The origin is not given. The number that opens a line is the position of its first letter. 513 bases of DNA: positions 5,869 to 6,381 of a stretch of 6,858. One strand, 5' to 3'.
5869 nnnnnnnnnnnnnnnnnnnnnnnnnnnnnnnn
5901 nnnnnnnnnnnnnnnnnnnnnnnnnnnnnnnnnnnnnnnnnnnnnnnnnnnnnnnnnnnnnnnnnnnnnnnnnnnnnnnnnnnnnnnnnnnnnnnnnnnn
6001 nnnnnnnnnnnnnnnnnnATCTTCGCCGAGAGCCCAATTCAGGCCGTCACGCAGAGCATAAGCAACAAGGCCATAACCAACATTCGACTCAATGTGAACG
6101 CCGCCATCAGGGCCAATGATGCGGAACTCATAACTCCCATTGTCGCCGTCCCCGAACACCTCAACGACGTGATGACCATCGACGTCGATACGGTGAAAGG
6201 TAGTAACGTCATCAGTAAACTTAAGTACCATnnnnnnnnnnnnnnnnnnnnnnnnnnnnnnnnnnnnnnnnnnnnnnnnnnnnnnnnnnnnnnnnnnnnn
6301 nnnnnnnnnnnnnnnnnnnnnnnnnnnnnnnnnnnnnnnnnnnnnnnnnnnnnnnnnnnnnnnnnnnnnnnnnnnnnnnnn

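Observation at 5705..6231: Orphan two-gene module (71 aa + 84 aa) between the attP-like hairpin and the replication/regulatory region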

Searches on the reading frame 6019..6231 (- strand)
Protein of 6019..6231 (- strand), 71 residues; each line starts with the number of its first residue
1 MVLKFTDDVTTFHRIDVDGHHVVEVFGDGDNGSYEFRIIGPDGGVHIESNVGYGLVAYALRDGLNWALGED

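Call 4: search_protein_families(library=pfam, proteins=[window:6019-6231:-], max_evalue=1)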
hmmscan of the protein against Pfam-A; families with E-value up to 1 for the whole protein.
window:6019-6231:- (71 aa): 0 families

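Call 5: search_protein_families(library=phrogs, proteins=[window:6019-6231:-], max_evalue=1)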
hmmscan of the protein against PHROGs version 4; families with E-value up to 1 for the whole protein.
window:6019-6231:- (71 aa): 0 families

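Call 7: search_dna_similar(query=window:6019-6231:-, collection=phages, mode=protein, max_evalue=0.1, max_rows=40)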
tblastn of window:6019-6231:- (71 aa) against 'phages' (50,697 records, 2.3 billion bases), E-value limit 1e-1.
Records with a match: 1; places in all: 1; records where one place covers at least 80% of the query: 1.
Best place of each record, by identity: 90-95% 1.
By first word of the organism name: Phage 1.
By host as written in the record: - 1.
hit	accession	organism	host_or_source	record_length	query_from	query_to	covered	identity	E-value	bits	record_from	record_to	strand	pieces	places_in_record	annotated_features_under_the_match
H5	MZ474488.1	Phage blackswan219-6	cloacal swab from black swan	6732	1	71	100%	93.0%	6e-36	132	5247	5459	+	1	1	hypothetical protein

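Call 14: find_homologous_proteins(query=window:6019-6231:-, max_evalue=0.001)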
Query window:6019-6231:- (71 aa): 7 proteins with E <= 0.001 among 7 candidates.
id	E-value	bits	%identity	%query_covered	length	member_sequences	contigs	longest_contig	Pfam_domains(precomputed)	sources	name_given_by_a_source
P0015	4.3e-40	153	99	100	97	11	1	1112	-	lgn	-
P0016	3.7e-36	140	91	99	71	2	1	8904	-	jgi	-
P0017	2.3e-35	137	90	99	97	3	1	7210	-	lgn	-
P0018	4.7e-29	117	80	100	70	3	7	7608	-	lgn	-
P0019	1.7e-28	116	80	100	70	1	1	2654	-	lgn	-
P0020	1.6e-25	106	76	99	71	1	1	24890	-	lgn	-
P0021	5.1e-6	44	48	87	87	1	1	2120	-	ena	-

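Call 19: find_encoding_contigs(protein=P0020, flank=10000, max_places=3)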
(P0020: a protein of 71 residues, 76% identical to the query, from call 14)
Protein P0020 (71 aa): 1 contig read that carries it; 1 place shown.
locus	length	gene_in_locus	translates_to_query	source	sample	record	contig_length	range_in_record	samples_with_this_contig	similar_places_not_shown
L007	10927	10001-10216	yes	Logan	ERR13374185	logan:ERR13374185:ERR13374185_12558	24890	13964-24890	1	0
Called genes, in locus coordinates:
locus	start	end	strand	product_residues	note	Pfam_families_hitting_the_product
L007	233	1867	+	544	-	PF02771:Acyl-CoA_dh_N, PF02770:Acyl-CoA_dh_M, PF00441:Acyl-CoA_dh_1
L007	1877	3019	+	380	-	PF02771:Acyl-CoA_dh_N, PF02770:Acyl-CoA_dh_M, PF00441:Acyl-CoA_dh_1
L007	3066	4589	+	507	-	PF02737:3HCDH_N, PF03446:NAD_binding_2 (weak), PF00725:3HCDH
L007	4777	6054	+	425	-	PF00589:Phage_integrase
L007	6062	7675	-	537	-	PF01645:Glu_synthase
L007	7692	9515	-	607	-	PF00999:Na_H_Exchanger, PF02254:TrkA_N, PF27452:KefB_C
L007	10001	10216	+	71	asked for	-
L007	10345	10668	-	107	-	-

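Call 24: search_solved_structures(query=A4, max_evalue=10, show_alignments=2)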
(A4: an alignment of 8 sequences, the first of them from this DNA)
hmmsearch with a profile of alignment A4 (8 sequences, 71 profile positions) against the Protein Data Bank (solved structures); distinct sequences matched with E-value up to 10: 2.
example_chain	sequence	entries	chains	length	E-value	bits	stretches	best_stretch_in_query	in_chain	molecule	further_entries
6q2z_A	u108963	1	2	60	0.34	14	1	23-59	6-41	UPF0339 family protein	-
2e7i_A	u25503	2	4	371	1.7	11.8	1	40-68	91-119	Sep-tRNA:Cys-tRNA synthase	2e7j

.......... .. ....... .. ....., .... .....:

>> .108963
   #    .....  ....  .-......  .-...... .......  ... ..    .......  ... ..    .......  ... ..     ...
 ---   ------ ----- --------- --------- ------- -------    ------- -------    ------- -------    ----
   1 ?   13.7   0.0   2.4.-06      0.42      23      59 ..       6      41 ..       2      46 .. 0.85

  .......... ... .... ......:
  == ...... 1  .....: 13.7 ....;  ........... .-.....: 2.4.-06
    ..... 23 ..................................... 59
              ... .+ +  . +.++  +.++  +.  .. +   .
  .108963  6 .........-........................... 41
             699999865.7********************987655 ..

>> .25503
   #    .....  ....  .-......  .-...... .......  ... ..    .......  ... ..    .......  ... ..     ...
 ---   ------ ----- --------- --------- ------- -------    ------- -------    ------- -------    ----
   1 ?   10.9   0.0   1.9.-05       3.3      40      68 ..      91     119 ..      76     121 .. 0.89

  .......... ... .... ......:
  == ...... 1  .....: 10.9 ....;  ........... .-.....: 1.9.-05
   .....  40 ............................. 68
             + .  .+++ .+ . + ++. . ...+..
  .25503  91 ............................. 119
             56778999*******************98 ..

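Call 33: find_related_loci(query=A6, collection=viral_contigs, flank=10000)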
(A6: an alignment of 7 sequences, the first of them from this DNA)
Query A6 (71 aa) in viral_contigs; peptide patterns used: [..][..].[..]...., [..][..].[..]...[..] (x = any residue, [..] = any of these).
38 stretches matched a pattern; 4 encode a relative of the query (tblastn E <= 1e-3); 4 distinct loci.
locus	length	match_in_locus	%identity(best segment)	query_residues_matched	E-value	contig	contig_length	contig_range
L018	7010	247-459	100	1-71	8e-45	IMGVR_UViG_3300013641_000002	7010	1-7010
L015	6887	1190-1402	100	1-71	8e-45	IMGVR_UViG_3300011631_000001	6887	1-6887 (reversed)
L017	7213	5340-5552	97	1-71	2e-42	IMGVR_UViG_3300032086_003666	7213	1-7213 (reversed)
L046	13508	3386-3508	53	25-67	2e-9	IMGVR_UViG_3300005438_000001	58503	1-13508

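Call 35: predict_structure(alignment_id=A6)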
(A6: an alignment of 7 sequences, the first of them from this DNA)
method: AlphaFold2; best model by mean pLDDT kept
length: 71 residues; sequences in the alignment: 7
mean_pLDDT: 79.5   pTM: 0.62
mean pLDDT of the five models: 79.5, 77.3, 74.9, 61.6, 61.1
residues with pLDDT >= 90: 0; 70-90: 60; 50-70: 11; < 50: 0
segments of 3 or more residues with pLDDT < 50: none
pLDDT, mean of each block of 10 residues (from residue 1): 82 83 79 79 82 69 83 68
secondary structure, 60 per line:
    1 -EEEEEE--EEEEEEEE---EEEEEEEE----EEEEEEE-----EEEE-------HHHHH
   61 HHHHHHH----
elements in order: E2-7 E10-17 E21-28 E33-39 E45-48 H56-67

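Call 40: fold_search(model_id=the predicted structure, library=pdb)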
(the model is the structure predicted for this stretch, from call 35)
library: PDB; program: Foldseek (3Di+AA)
matches with E <= 10: 488; with E <= 0.001: 0
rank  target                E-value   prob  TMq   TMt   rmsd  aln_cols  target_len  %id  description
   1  7zhm_C                4.0e-01  0.66  0.45  0.39   6.0        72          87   14  Salmonella enterica Rhs1 C-terminal toxin TreTu complex with TriTu immunity protein (released 2022-11-23)
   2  6gq4                  6.7e-01  0.51  0.35  0.27   4.2        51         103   16  Neisseria gonorrhoeae Adhesin Complex Protein (released 2018-09-19)
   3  6cp9_B                7.1e-01  0.94  0.51  0.33   1.7        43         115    5  Contact-dependent growth inhibition toxin - immunity protein complex from Klebsiella pneumoniae 342 (released 2019-03-13)
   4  3t69_B                7.1e-01  0.33  0.29  0.08   7.8        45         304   29  Crystal structure of a putative 2-dehydro-3-deoxygalactonokinase protein from Sinorhizobium meliloti (released 2011-08-17)
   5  7nyq_B                7.5e-01  0.16  0.25  0.08  12.2        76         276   12  Crystal structure of the Mei-P26 NHL domain (released 2022-05-04)
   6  9l35_A                9.5e-01  0.87  0.45  0.12   2.5        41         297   20  Crystal structure of C45G9.5 protein from Caenorhabditis elegans (released 2025-12-17)
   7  4hbr_D                9.5e-01  0.51  0.38  0.22   5.7        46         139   15  Crystal structure of a putative periplasmic proteins (BACEGG_01429) from Bacteroides eggerthii DSM 20697 at 2.40 A res (released 2013-02-27)
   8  6cp9_D                1.2e+00  0.89  0.51  0.33   1.8        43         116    5  Contact-dependent growth inhibition toxin - immunity protein complex from Klebsiella pneumoniae 342 (released 2019-03-13)
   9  6q2z_MODEL_1_A        1.2e+00  0.57  0.41  0.46   6.2        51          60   22  NMR solution structure of the HVO_2922 protein from Haloferax volcanii (released 2019-06-12)
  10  5n9j_A                1.3e+00  0.47  0.46  0.09   6.5        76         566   12  Core Mediator of transcriptional regulation (released 2017-05-17)
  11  9euf_B                1.3e+00  0.66  0.43  0.12   4.2        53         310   11  Cryo-EM structure of Staphylococcus aureus bacteriophage phi812 baseplate in the pre-contraction state - complete (released 2025-04-09)
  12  5t88_A                1.3e+00  0.47  0.42  0.07   3.9        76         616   13  Prolyl oligopeptidase from Pyrococcus furiosus (released 2017-09-06)
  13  6j4e_B                1.3e+00  0.41  0.39  0.44   5.2        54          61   13  Crystal structure of the AtWRKY1 domain (released 2020-01-15)
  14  6s9v_B                1.4e+00  0.51  0.44  0.08   3.6        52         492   15  Crystal structure of sucrose 6F-phosphate phosphorylase from Thermoanaerobacter thermosaccharolyticum (released 2019-08-28)
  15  4hbr_A                1.4e+00  0.38  0.41  0.24   4.4        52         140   15  Crystal structure of a putative periplasmic proteins (BACEGG_01429) from Bacteroides eggerthii DSM 20697 at 2.40 A res (released 2013-02-27)
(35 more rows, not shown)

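Call 42: search_protein_families(library=pfam, alignment_id=A6, max_evalue=10)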
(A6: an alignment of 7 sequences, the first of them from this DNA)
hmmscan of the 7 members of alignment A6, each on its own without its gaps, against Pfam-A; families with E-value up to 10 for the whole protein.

A. member 1, seq(71 aa): 0 families

B. families by the number of members that match (of 7 scanned): 3 families
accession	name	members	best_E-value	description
PF14135.11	DUF4302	2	0.26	Domain of unknown function (DUF4302)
PF08244.19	Glyco_hydro_32C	1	0.092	Glycosyl hydrolases family 32 C terminal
PF07495.19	Y_Y_Y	1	0.2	Y_Y_Y domain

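Call 54: find_homologous_proteins(query=A6, max_evalue=0.01)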
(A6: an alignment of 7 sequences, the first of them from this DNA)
Query A6 (7 sequences) (71 aa, profile of the alignment): 109 proteins with E <= 0.01 among 833 candidates.
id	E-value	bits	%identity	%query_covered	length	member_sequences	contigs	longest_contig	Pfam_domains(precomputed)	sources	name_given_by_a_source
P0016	1.0e-39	152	91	99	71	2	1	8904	-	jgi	-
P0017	4.8e-39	150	90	99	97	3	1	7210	-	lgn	-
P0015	1.4e-38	148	99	100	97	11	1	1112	-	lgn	-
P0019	6.7e-36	140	80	100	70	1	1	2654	-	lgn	-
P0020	7.3e-36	140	76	99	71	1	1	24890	-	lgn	-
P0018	7.4e-36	140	80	100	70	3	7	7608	-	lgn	-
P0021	3.9e-29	118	48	87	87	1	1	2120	-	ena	-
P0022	5.1e-27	111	66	100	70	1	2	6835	-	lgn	-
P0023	5.5e-19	86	56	90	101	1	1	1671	-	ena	-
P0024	8.9e-19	85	56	90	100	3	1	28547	-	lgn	-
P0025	2.8e-18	83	52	90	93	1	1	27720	-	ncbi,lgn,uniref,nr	ncbi:hypothetical protein CC202_09435 [Pseudomonas savastanoi]|uniref:hypothetical protein n=1 Tax=P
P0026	5.3e-18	82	52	90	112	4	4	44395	-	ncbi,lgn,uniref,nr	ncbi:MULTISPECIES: hypothetical protein [Pseudomonas]|uniref:Uncharacterized protein n=1 Tax=Pseudom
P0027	6.6e-17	79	50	87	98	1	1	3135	-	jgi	jgi:hypothetical protein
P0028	8.3e-17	79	50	90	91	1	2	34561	-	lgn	-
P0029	9.9e-17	78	54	92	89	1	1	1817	-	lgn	-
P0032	8.7e-16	75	51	92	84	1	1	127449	-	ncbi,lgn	-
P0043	1.5e-13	68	48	86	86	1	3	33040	-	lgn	-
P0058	5.4e-11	60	44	93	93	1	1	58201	-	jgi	jgi:hypothetical protein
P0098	4.3e-8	51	39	82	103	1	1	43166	-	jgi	jgi:hypothetical protein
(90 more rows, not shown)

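Call 55: find_encoding_contigs(protein=P0026, flank=6000, max_places=3)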
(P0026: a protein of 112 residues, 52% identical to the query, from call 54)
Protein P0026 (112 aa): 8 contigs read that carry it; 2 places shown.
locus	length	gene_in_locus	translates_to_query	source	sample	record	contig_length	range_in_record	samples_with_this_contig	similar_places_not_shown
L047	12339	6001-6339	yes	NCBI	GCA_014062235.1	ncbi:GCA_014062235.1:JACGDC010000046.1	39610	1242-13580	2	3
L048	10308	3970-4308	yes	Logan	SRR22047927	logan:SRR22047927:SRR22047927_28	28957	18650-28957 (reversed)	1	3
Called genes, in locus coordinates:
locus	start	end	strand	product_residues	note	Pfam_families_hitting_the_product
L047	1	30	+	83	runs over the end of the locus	-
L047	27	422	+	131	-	PF01850:PIN (weak)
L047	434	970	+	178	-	-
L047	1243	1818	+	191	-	PF00239:Resolvase, PF13551:HTH_29 (faint), PF02796:HTH_7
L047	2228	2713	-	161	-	-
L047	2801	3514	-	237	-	PF10263:SprT-like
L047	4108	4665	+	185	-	PF21983:NikA-like (weak)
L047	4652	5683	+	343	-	PF03432:Relaxase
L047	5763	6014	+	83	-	-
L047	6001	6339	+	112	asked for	-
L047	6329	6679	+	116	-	-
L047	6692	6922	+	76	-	-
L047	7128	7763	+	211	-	PF00239:Resolvase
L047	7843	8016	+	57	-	-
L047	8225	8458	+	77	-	PF12512:DUF3717 (weak)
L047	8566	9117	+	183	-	-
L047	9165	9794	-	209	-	PF01464:SLT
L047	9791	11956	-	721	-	PF13606:Ank_3 (faint), PF13637:Ank_4 (faint), PF12796:Ank_2, PF00023:Ank (weak), PF13857:Ank_5 (weak), PF18821:LPD7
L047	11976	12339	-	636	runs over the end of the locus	PF02534:T4SS-DNA_transf, PF10412:TrwB_AAD_bind, PF12696:TraG-D_C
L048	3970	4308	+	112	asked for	-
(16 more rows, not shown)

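Call 56: find_encoding_contigs(protein=P0032, flank=6000, max_places=2)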
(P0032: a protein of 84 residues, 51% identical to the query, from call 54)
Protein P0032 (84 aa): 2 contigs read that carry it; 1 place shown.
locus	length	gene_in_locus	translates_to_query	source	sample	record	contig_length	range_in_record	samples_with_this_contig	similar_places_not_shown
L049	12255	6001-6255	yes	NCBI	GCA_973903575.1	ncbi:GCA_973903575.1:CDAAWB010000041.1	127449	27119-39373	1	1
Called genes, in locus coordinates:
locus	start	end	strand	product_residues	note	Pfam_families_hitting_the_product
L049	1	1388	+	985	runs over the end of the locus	PF05170:AsmA (faint), PF05359:DUF748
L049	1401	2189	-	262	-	PF13417:GST_N_3 (weak), PF13409:GST_N_2 (weak), PF00043:GST_C (weak)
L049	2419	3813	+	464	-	PF00144:Beta-lactamase, PF11954:DUF3471 (weak)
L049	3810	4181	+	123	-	PF03965:Penicillinase_R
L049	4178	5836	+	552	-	PF05569:Peptidase_M56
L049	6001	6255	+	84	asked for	-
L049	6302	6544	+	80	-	-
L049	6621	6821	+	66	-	-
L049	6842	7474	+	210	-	-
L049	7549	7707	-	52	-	-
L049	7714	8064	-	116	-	-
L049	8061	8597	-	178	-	-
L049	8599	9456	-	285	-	-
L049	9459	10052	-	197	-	-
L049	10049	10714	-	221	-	-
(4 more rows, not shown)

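Call 57: find_encoding_contigs(protein=P0058, flank=6000, max_places=2)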
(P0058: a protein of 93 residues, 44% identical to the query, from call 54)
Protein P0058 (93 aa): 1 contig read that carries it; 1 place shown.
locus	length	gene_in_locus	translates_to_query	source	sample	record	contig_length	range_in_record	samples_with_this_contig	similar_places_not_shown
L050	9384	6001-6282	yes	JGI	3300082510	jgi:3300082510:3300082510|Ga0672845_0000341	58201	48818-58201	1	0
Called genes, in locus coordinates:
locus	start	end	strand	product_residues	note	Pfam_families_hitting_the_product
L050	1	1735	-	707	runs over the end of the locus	PF01751:Toprim (weak), PF01131:Topoisom_bac, PF13342:Toprim_Crpt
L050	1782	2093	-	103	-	PF05016:ParE_toxin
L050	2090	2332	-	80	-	-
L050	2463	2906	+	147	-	-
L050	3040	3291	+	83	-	-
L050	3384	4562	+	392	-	PF06414:Zeta_toxin (faint)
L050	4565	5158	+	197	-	PF01435:Peptidase_M48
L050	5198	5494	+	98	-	-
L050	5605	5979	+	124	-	-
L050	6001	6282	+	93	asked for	-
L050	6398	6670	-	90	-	-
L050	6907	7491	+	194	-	-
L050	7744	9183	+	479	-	PF16640:Big_3_5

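Call 60: search_protein_families(library=pfam, alignment_id=A8, max_evalue=10)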
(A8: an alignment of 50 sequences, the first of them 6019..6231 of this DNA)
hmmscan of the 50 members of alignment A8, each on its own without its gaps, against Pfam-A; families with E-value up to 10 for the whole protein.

A. member 1, window:6019-6231:- (71 aa): 0 families

B. families by the number of members that match (of 50 scanned): 12 families
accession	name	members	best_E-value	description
PF09722.15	Xre_MbcA_ParS_C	2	0.0065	Antitoxin Xre/MbcA/ParS C-terminal toxin-binding domain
PF10589.14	NADH_4Fe-4S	2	0.052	NADH-ubiquinone oxidoreductase-F iron-sulfur binding region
PF05869.16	Dam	1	0.0024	DNA N-6-adenine-methyltransferase (Dam)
PF15845.10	NICE-1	1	0.048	Cysteine-rich C-terminal 1 family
PF01510.30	Amidase_2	1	0.063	N-acetylmuramoyl-L-alanine amidase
PF12326.13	EOS1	1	0.066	N-glycosylation protein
PF15940.10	YjcB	1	0.09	Family of unknown function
PF08244.19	Glyco_hydro_32C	1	0.092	Glycosyl hydrolases family 32 C terminal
PF07495.19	Y_Y_Y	1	0.2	Y_Y_Y domain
PF07202.18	Tcp10_C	1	0.21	T-complex protein 10 C-terminus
PF12237.13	PCIF1_WW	1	0.21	Phosphorylated CTD interacting factor 1 WW domain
PF14135.11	DUF4302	1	0.26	Domain of unknown function (DUF4302)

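Call 69: search_protein_families(library=ncbifam, proteins=[window:6019-6231:-, P0026], max_evalue=1)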
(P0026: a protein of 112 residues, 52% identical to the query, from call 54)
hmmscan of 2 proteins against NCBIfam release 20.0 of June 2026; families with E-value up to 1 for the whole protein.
window:6019-6231:- (71 aa): 0 families

P0026 (112 aa): 1 family
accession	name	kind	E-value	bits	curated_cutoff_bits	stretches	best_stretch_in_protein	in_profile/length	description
NF041908.1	HVO_2922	equivalog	0.17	12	90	1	30-59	4-32/54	HVO_2922 family protein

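Call 103: search_protein_families(library=padloc, proteins=[window:6019-6231:-, P0026, P0024, P0058], max_evalue=1)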
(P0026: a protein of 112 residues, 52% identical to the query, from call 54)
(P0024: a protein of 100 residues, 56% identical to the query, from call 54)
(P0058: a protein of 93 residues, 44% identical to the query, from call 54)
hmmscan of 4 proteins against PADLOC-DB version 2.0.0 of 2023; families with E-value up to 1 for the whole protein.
window:6019-6231:- (71 aa): 0 families

P0026 (112 aa): 0 families

P0024 (100 aa): 0 families

P0058 (93 aa): 0 families

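Call 104: search_protein_families(library=phrogs, proteins=[P0026, P0024, P0058, P0032, P0043, P0098, L047:5763-6011:+, L047:6329-6676:+, L047:6692-6919:+], max_evalue=0.01)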
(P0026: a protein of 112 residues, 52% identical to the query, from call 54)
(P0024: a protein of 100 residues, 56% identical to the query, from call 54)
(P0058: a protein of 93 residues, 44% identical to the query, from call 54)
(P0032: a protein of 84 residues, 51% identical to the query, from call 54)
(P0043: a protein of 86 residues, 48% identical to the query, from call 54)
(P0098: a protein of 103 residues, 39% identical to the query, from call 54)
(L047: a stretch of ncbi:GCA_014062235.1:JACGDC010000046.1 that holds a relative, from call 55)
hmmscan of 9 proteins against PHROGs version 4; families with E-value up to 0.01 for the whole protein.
P0026 (112 aa): 0 families

P0024 (100 aa): 0 families

P0058 (93 aa): 0 families

P0032 (84 aa): 0 families

P0043 (86 aa): 0 families

P0098 (103 aa): 0 families

L047:5763-6011:+ (83 aa): 0 families

L047:6329-6676:+ (116 aa): 0 families

L047:6692-6919:+ (76 aa): 0 families

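Call 106: search_dna_similar(query=window:6019-6231:-, collection=plasmids, mode=protein, max_evalue=0.001, max_rows=25)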
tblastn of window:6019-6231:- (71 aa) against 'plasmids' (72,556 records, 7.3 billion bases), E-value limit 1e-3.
Records with a match: 27; places in all: 27; records where one place covers at least 80% of the query: 27.
Best place of each record, by identity: <60% 27.
By first word of the organism name: Pseudomonas 26; Xanthomonas 1.
By predicted mobility (MOB-suite, as given by PLSDB): conjugative 20; non-mobilizable 6; mobilizable 1.
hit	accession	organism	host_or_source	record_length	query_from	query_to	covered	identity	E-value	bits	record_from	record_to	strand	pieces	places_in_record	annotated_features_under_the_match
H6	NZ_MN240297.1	Pseudomonas asiatica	-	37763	1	64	90%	50.0%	7e-12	65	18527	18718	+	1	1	hypothetical protein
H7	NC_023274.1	Pseudomonas putida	-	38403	1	64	90%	50.0%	7e-12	65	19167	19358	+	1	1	hypothetical protein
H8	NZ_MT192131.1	Pseudomonas juntendi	-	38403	1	64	90%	50.0%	7e-12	65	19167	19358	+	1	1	hypothetical protein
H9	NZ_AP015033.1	Pseudomonas putida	-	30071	1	64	90%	50.0%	9e-12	65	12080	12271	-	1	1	hypothetical protein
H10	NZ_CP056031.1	Pseudomonas eucalypticola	whole organism,plant leaf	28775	1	64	90%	50.0%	1e-11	65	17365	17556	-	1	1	hypothetical protein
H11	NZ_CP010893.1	Pseudomonas sp. MRSN 12121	Homo sapiens,urine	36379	1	64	90%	50.0%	1e-11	64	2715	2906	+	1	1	hypothetical protein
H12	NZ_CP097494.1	Pseudomonas sp. BYT-5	wastewater treatment tank,soil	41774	1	64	90%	50.0%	2e-11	64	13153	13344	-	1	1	hypothetical protein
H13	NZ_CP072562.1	Pseudomonas sp. BYT-1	activated sludge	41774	1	64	90%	50.0%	2e-11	64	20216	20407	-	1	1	hypothetical protein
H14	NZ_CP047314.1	Pseudomonas putida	whole organism,soil sample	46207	1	64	90%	50.0%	2e-11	64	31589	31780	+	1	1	hypothetical protein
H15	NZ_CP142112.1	Pseudomonas putida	pure culture,soil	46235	1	64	90%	50.0%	2e-11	64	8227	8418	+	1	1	hypothetical protein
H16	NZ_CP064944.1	Pseudomonas fulva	Homo sapiens,bile specimen,bile ...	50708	1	64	90%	48.4%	5e-11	63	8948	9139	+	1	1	hypothetical protein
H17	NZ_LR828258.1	Xanthomonas hortorum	Lactuca sp.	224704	3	69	94%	44.8%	3e-4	44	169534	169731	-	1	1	hypothetical protein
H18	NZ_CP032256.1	Pseudomonas aeruginosa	-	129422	3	64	87%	46.9%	5e-10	60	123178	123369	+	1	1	hypothetical protein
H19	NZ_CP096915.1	Pseudomonas aeruginosa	Homo sapiens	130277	3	64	87%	46.9%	5e-10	60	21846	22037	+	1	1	hypothetical protein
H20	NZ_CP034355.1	Pseudomonas aeruginosa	Homo sapiens,urine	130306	3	64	87%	46.9%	5e-10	60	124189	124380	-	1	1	hypothetical protein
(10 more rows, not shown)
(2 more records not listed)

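Call 107: get_annotated_region(hit=H7, flank=4000)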
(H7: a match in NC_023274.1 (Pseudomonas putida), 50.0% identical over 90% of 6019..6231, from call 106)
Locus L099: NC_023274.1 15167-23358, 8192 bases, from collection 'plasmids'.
description: Pseudomonas putida plasmid pLD209, complete sequence
organism: Pseudomonas putida (NCBI taxid 303)
taxonomy: Bacteria; Pseudomonadota; Gammaproteobacteria; Pseudomonadales; Pseudomonadaceae; Pseudomonas; Pseudomonas putida
host: -; source: -; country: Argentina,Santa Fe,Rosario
typing (MOB-suite, as given by PLSDB): conjugative; replicon rep_cluster_428; relaxase MOBP; mating-pair formation MPF_T
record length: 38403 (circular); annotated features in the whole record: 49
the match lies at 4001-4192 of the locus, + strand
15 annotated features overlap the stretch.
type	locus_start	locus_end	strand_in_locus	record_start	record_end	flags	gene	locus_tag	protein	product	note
CDS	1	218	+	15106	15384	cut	-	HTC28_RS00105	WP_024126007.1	hypothetical protein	-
CDS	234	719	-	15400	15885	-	-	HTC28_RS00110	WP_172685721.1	hypothetical protein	-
CDS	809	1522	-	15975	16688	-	-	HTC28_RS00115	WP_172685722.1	SprT-like domain-containing protein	-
CDS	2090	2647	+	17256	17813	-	mobC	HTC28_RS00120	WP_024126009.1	plasmid mobilization relaxosome protein MobC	-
CDS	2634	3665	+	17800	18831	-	-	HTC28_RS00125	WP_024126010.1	relaxase/mobilization nuclease domain-containing protein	-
CDS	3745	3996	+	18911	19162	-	-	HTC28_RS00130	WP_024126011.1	hypothetical protein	-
CDS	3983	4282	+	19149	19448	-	-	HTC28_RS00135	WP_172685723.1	hypothetical protein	-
CDS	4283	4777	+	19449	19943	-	-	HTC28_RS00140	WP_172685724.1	hypothetical protein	-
CDS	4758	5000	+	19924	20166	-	-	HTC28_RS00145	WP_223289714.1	hypothetical protein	-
CDS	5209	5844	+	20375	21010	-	-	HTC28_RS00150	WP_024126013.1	recombinase family protein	GO:0006310 - DNA recombination [Evidence IEA]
CDS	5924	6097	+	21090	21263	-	-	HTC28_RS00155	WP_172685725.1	hypothetical protein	-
CDS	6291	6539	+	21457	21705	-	-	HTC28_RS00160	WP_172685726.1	hypothetical protein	-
CDS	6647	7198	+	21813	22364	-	-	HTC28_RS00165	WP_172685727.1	hypothetical protein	-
CDS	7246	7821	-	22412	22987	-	-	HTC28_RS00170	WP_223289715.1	lytic transglycosylase domain-containing protein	-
CDS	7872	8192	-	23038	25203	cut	-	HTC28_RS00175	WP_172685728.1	LPD7 domain-containing protein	-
